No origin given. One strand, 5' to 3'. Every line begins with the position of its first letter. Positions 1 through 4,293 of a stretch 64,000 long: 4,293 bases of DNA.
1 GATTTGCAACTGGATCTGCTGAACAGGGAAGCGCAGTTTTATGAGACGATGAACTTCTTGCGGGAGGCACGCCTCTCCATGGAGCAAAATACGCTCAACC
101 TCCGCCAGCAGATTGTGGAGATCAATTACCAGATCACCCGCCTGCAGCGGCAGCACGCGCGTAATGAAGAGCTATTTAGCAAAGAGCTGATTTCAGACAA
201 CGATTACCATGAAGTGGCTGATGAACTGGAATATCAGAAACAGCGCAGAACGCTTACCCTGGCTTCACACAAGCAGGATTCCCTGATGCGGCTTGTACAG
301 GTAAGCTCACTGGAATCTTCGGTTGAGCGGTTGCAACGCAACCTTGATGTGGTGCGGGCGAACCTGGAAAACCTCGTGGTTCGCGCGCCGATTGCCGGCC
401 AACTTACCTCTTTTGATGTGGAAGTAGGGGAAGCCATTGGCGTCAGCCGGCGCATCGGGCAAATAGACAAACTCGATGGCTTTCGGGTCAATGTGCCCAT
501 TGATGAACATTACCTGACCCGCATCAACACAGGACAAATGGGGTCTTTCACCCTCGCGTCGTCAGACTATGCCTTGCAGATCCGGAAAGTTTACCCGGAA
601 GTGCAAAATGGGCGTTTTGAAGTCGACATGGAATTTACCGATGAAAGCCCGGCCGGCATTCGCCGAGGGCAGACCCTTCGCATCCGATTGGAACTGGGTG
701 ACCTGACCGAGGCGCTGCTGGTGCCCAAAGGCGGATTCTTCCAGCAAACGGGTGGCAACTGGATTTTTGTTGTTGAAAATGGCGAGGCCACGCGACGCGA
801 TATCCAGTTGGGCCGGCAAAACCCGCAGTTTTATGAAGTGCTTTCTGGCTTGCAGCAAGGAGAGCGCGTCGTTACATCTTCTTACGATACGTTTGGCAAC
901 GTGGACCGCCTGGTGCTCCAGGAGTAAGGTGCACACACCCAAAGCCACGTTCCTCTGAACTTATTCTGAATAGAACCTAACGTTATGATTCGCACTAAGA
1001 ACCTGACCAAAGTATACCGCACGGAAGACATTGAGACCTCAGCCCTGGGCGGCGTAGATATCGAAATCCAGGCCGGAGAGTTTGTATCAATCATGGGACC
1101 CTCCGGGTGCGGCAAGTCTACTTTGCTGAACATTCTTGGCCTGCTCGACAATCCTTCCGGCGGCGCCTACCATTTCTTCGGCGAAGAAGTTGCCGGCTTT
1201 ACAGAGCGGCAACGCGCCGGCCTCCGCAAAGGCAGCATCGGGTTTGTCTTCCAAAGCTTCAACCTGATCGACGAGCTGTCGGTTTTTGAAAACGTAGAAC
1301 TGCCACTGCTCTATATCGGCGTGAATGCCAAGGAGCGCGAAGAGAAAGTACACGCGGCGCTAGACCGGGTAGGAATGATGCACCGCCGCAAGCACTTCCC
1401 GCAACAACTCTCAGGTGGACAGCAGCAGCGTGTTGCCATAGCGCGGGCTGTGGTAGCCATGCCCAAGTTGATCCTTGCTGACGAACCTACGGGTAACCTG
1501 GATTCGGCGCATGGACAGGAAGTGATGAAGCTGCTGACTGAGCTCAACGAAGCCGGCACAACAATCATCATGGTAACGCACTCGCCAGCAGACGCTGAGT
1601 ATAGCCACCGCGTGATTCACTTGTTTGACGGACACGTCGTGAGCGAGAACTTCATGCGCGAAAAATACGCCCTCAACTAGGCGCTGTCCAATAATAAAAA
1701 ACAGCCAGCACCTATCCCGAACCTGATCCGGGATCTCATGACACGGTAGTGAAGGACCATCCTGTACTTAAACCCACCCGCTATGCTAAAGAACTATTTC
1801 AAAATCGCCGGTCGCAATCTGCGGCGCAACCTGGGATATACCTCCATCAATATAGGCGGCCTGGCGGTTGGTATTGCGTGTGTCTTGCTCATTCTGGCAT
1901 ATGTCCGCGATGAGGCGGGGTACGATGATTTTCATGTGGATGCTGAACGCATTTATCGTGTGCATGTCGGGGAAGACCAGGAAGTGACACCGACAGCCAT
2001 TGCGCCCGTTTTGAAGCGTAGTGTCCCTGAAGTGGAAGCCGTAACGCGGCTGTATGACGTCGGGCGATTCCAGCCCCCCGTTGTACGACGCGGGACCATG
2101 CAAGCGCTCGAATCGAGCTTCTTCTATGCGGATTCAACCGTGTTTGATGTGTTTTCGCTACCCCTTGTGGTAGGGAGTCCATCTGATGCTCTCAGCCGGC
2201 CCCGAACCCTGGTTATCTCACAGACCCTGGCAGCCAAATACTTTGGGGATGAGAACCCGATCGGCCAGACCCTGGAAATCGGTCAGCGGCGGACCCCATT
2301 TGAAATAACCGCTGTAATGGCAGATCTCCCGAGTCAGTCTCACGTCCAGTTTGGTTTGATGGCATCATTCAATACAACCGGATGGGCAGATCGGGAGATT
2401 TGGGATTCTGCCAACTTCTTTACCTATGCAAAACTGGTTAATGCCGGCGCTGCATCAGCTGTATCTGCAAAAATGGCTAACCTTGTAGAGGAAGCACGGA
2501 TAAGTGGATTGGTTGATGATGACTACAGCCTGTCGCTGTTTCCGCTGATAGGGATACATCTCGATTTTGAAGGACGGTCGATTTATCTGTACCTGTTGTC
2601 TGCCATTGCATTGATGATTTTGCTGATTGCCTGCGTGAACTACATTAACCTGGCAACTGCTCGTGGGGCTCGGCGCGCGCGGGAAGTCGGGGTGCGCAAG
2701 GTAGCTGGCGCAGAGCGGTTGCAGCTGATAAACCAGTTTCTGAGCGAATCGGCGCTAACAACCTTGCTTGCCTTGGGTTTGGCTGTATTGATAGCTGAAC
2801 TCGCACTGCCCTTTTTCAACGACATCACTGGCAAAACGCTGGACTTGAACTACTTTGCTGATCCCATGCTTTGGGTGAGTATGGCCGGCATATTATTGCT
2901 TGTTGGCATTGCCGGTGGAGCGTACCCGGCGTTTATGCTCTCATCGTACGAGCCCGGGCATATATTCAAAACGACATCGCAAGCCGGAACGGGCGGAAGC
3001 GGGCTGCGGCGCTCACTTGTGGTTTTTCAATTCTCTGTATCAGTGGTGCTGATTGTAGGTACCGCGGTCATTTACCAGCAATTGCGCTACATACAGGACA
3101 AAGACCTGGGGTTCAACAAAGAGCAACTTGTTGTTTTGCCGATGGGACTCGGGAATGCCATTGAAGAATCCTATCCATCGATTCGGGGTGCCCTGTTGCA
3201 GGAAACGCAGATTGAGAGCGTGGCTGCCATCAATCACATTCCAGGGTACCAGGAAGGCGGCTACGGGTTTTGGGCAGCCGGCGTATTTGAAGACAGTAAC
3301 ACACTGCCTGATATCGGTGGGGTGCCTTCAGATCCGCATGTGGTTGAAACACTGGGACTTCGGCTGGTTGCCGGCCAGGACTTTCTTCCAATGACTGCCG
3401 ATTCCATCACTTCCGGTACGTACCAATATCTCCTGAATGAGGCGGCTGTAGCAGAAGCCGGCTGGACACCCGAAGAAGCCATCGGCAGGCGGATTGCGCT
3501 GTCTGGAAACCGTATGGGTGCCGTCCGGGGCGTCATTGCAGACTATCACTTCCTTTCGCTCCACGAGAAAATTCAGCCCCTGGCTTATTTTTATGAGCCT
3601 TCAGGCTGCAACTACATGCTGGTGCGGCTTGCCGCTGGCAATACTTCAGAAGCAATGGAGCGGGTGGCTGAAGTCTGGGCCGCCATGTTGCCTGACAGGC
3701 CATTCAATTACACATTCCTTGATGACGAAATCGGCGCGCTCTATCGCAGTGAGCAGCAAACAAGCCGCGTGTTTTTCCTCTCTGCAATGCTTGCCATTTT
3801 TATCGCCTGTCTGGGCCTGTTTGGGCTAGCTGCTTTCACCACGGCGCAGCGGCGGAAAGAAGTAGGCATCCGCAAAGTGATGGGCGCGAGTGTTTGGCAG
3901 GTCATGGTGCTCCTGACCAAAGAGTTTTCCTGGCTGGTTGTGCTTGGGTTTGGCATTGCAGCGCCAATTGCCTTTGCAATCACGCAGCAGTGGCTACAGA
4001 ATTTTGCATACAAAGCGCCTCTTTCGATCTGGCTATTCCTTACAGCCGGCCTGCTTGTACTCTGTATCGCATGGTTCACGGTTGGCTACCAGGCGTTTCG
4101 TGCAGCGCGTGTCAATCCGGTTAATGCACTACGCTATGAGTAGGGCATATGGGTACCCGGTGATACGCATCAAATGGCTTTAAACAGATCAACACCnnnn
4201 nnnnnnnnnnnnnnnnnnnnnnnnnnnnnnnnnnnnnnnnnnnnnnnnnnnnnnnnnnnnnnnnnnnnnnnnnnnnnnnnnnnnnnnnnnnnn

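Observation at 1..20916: ECF43-like sigma plus Ser/Thr-kinase/TPR sensor embedded in an expanded set of duplicated-FtsX (MacB-type) permeases: candidate phospho-sigma-controlled envelope efflux island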

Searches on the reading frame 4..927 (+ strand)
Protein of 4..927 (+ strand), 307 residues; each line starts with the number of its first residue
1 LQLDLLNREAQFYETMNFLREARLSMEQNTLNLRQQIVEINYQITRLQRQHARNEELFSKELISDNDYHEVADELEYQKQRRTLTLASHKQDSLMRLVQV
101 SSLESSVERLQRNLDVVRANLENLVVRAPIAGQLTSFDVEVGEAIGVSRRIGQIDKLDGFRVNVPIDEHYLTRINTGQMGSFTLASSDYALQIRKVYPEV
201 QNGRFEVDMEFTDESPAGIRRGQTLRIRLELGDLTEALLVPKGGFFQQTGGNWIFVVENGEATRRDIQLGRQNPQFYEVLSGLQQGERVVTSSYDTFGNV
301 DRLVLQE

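Call 3: search_protein_families(library=pfam, proteins=[window:4-927:+])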
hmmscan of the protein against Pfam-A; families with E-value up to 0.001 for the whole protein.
window:4-927:+ (307 aa): 2 families
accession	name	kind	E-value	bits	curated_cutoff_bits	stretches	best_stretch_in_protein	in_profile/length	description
PF13437.12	HlyD_3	-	7.7e-09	36.7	22.2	1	125-214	1-96/106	HlyD family secretion protein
PF16576.10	HlyD_D23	-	8.6e-06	25.6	30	1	57-201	51-189/214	Barrel-sandwich domain of CusB or HlyD membrane-fusion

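Call 7: search_protein_families(library=ncbifam, proteins=[window:4-927:+], max_evalue=0.00001)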
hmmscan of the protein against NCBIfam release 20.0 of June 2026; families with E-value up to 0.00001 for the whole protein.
window:4-927:+ (307 aa): 9 families
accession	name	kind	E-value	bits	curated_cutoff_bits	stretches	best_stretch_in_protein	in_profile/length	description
NF038010.1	ABC_adapt_DarC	equivalog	5.9e-49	166.9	450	1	6-295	113-406/417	darobactin export ABC transporter periplasmic adaptor subunit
TIGR01730.1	RND_mfp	subfamily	4e-34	118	94.9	1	96-292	107-308/322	efflux RND transporter periplasmic adaptor subunit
TIGR00999.1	8a0102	subfamily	2.5e-25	89.1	319.3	1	27-292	19-265/271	CzcB/NccB family metal efflux transporter periplasmic adaptor subunit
NF008606.0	PRK11578.1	equivalog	1.9e-12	47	342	1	89-294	149-365/371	macrolide transporter subunit MacA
TIGR00998.1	8a0101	subfamily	8.9e-09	34.7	390.8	1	35-181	115-262/334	EmrA/EmrK family multidrug efflux transporter periplasmic adaptor subunit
NF007785.0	PRK10476.1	equivalog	7.9e-08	31.5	376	1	33-181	119-266/347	multidrug transporter subunit MdtN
NF008589.1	PRK11556.1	equivalog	1.3e-07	30.9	391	0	223-297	304-379/392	MdtA/MuxA family multidrug efflux RND transporter periplasmic adaptor subunit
NF007303.0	PRK09783.1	subfamily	1.3e-07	30.4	390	1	76-293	171-388/414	copper/silver efflux system membrane fusion protein CusB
TIGR02971.1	heterocyst_DevB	subfamily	4.4e-06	26.3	129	1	33-183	102-263/327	ABC exporter membrane fusion protein, DevB family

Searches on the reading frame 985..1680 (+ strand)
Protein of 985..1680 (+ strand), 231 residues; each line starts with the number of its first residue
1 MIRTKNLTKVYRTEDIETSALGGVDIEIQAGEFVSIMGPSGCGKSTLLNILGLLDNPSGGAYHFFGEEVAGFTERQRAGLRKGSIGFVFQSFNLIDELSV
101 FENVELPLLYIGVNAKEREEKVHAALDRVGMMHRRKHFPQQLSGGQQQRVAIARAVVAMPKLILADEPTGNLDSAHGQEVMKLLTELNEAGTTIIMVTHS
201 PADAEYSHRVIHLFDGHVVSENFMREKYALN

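Call 3: search_protein_families(library=pfam, proteins=[window:985-1680:+])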
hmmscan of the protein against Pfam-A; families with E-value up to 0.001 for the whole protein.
window:985-1680:+ (231 aa): 3 families
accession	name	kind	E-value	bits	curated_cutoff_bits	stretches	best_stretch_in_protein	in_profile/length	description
PF00005.33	ABC_tran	-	1.4e-33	116.8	25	1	22-169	2-136/137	ABC transporter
PF13304.12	AAA_21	-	2.8e-07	31.4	27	0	34-87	2-62/304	AAA domain, putative AbiEii toxin, Type IV TA system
PF02463.25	SMC_N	-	4.2e-06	26.8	40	1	32-214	25-212/220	RecF/RecN/SMC N terminal domain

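Call 7: search_protein_families(library=ncbifam, proteins=[window:985-1680:+], max_evalue=0.00001)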
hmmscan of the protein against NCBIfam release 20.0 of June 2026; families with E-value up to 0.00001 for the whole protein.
window:985-1680:+ (231 aa): 184 families (the best 25 are shown)
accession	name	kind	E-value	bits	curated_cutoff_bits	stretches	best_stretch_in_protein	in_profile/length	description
NF038007.1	ABC_ATP_DarD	equivalog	6.8e-83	277.4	375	1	1-217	1-217/218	darobactin export ABC transporter ATP-binding protein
NF007826.0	PRK10535.1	equivalog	3.1e-68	230.6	966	1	3-227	6-230/648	macrolide ABC transporter ATP-binding protein/permease MacB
TIGR02673.1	FtsE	equivalog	3.8e-65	219.5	264.85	1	1-216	1-213/214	cell division ATP-binding protein FtsE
TIGR03608.1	L_ocin_972_ABC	subfamily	1.9e-64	216.9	254.85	1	6-213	3-206/206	putative bacteriocin export ABC transporter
TIGR02211.1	LolD_lipo_ex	equivalog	1.9e-63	213.9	307.75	1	1-218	1-219/221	lipoprotein-releasing ABC transporter ATP-binding protein LolD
NF007879.0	PRK10584.1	equivalog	1.5e-58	198.2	336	1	4-220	9-226/228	putative ABC transporter ATP-binding protein YbbA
TIGR02982.1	heterocyst_DevA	subfamily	4.4e-57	193.2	295.8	1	2-218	2-219/220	ABC exporter ATP-binding subunit, DevA family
NF008639.0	PRK11629.1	equivalog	4.2e-55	186.7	360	1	2-221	7-227/234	lipoprotein-releasing ABC transporter ATP-binding protein LolD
TIGR02315.1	ABC_phnC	equivalog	2e-50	171.5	266.1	1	1-222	1-228/243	phosphonate ABC transporter ATP-binding protein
NF040933.2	ABC_arch_GlcV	equivalog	1.8e-48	165.2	450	1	2-218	3-220/357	glucose ABC transporter ATP-binding protein GlcV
TIGR03265.1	PhnT2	equivalog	6e-48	163.8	457.7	1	15-204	15-198/353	putative 2-aminoethylphosphonate ABC transporter ATP-binding protein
NF007027.0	PRK09493.1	equivalog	8.9e-47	159.4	379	1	1-219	1-215/240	glutamine ABC transporter ATP-binding protein GlnQ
NF008428.0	PRK11264.1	equivalog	4.2e-45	153.9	406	1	1-223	3-227/250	L-cystine ABC transporter ATP-binding protein TcyN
TIGR02314.1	ABC_MetN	equivalog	1.7e-44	152.3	499.7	1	1-200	1-200/343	methionine ABC transporter ATP-binding protein MetN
TIGR01186.1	proV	subfamily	2.7e-42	145.2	326.6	1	20-219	8-209/363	betaine/proline/choline family ABC transporter ATP-binding protein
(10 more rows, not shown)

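Call 22: find_encoding_contigs(protein=window:985-1680:+, flank=10000, max_places=6)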
Protein window:985-1680:+ (231 aa): 1 contig read that carries it; 1 place shown.
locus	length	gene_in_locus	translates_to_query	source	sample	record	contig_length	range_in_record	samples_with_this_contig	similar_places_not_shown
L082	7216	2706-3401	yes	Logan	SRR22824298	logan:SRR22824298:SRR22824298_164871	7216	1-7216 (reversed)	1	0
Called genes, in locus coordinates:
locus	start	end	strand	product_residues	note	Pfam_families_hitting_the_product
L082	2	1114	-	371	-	PF00072:Response_reg, PF00158:Sigma54_activat, PF14532:Sigma54_activ_2, PF07728:AAA_5, PF25601:AAA_lid_14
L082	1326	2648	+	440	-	PF25984:BSH_YknX (weak), PF25967:RND-MFP_C (weak), PF25975:CzcB_C (weak), PF25989:YknX_C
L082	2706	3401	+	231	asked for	PF00005:ABC_tran, PF02463:SMC_N (faint), PF13304:AAA_21 (faint)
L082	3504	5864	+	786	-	PF12704:MacB_PCD, PF02687:FtsX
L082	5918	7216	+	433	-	?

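Call 58: search_protein_families(library=pfam, proteins=[L082:2-1114:-], max_evalue=1)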
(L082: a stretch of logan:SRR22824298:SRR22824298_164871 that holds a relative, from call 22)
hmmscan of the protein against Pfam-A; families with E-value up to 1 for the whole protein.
L082:2-1114:- (371 aa): 15 families
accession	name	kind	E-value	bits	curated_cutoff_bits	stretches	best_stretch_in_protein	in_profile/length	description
PF00158.32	Sigma54_activat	-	1.6e-65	220.4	20.2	1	155-320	2-167/168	Sigma-54 interaction domain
PF00072.30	Response_reg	-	2e-22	79.9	30.2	1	6-120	1-110/111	Response regulator receiver domain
PF14532.12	Sigma54_activ_2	-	2.9e-20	73.3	25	1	155-325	1-138/138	Sigma-54 interaction domain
PF25601.1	AAA_lid_14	-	4.6e-11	42.8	27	1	326-371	1-46/87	AAA+ ATPase lid domain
PF07728.20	AAA_5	-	6.3e-08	33.2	22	1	177-297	1-124/139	AAA domain (dynein-related subfamily)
PF01078.27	Mg_chelatase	-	5.7e-05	23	20.3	1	234-296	94-158/207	Magnesium chelatase, subunit ChlI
PF00004.35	AAA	-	0.0004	21.3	21.2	1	178-297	1-111/131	ATPase family associated with various cellular activities (AAA)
PF20030.5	bpMoxR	-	0.0016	18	27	1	164-313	20-162/205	MoxR domain in the MoxR-vWA-beta-propeller ternary systems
PF13245.12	AAA_19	-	0.0065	17.1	25.1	1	175-280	11-125/134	AAA domain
PF13191.12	AAA_16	-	0.011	16.6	32.6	1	166-254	17-104/167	AAA ATPase domain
PF07724.20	AAA_2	-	0.012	16.1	27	1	176-306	4-135/166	AAA domain (Cdc48 subfamily)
PF21141.3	T6PP_C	-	0.046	13.4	26.7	1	113-210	144-241/267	Trehalose-6-phosphate phosphatase, C-terminal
PF13401.12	AAA_22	-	0.066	14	27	1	176-270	6-104/130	AAA domain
PF25201.1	nSTAND6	-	0.12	12.9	27.7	1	176-238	19-78/148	Novel STAND NTPase 6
PF19044.6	P-loop_TraG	-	0.13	11.4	25.8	1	170-219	24-73/413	TraG P-loop domain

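Call 86: search_protein_families(library=pfam, proteins=[L082:1326-2648:+], max_evalue=0.0001)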
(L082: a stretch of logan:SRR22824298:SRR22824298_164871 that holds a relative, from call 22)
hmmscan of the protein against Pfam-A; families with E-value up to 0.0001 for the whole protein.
L082:1326-2648:+ (440 aa): 3 families
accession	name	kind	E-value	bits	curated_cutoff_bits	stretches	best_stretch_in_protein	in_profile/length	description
PF13437.12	HlyD_3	-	2.2e-11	44.9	22.2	1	258-347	1-96/106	HlyD family secretion protein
PF16576.10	HlyD_D23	-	3.6e-08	33.4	30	1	104-334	25-189/214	Barrel-sandwich domain of CusB or HlyD membrane-fusion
PF00364.28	Biotin_lipoyl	-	7.5e-05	22.9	22.1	0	101-129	45-73/73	Biotin-requiring enzyme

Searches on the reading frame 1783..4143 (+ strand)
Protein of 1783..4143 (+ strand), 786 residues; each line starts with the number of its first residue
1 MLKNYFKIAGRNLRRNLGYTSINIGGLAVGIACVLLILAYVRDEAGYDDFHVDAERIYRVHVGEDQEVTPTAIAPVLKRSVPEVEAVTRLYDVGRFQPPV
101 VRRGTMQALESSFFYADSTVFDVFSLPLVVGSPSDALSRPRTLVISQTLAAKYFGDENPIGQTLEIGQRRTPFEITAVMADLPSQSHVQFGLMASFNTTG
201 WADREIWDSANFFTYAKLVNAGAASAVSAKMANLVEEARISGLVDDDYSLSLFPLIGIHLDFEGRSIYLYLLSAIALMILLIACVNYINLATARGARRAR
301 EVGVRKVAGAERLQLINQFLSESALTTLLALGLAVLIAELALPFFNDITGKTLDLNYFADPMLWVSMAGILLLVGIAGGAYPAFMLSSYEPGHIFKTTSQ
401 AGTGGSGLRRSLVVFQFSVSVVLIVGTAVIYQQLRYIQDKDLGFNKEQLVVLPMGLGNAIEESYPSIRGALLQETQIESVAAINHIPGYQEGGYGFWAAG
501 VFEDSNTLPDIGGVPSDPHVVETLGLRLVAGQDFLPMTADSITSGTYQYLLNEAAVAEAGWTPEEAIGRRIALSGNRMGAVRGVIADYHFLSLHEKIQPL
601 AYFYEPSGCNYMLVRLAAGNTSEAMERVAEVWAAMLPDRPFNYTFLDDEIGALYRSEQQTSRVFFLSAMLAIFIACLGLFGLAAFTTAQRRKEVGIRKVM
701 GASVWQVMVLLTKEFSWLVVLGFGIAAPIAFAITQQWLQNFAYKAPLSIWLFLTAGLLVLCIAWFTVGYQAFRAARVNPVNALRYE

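Call 3: search_protein_families(library=pfam, proteins=[window:1783-4143:+])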
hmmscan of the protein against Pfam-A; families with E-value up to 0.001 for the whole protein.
window:1783-4143:+ (786 aa): 2 families
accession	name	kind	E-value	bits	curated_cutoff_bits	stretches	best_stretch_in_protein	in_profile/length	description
PF12704.14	MacB_PCD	-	8.3e-28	98.5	27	1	20-233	1-206/207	MacB-like periplasmic core domain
PF02687.27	FtsX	-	6.2e-26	91.2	25.5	2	274-391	2-120/120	FtsX-like permease C-terminal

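Call 7: search_protein_families(library=ncbifam, proteins=[window:1783-4143:+], max_evalue=0.00001)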
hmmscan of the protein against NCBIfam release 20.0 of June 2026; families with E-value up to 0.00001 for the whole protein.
window:1783-4143:+ (786 aa): 3 families
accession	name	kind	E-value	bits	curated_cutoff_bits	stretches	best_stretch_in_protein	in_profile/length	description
TIGR03434.1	ADOP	subfamily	1.7e-87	294.3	622.3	2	267-786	269-803/803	ADOP family duplicated permease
NF038008.1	ABC_perm_DarB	equivalog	1.2e-24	86.3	700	1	267-767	271-767/777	darobactin export ABC transporter permease subunit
NF007826.0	PRK10535.1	equivalog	5.1e-08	31.6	966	0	658-784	518-646/648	macrolide ABC transporter ATP-binding protein/permease MacB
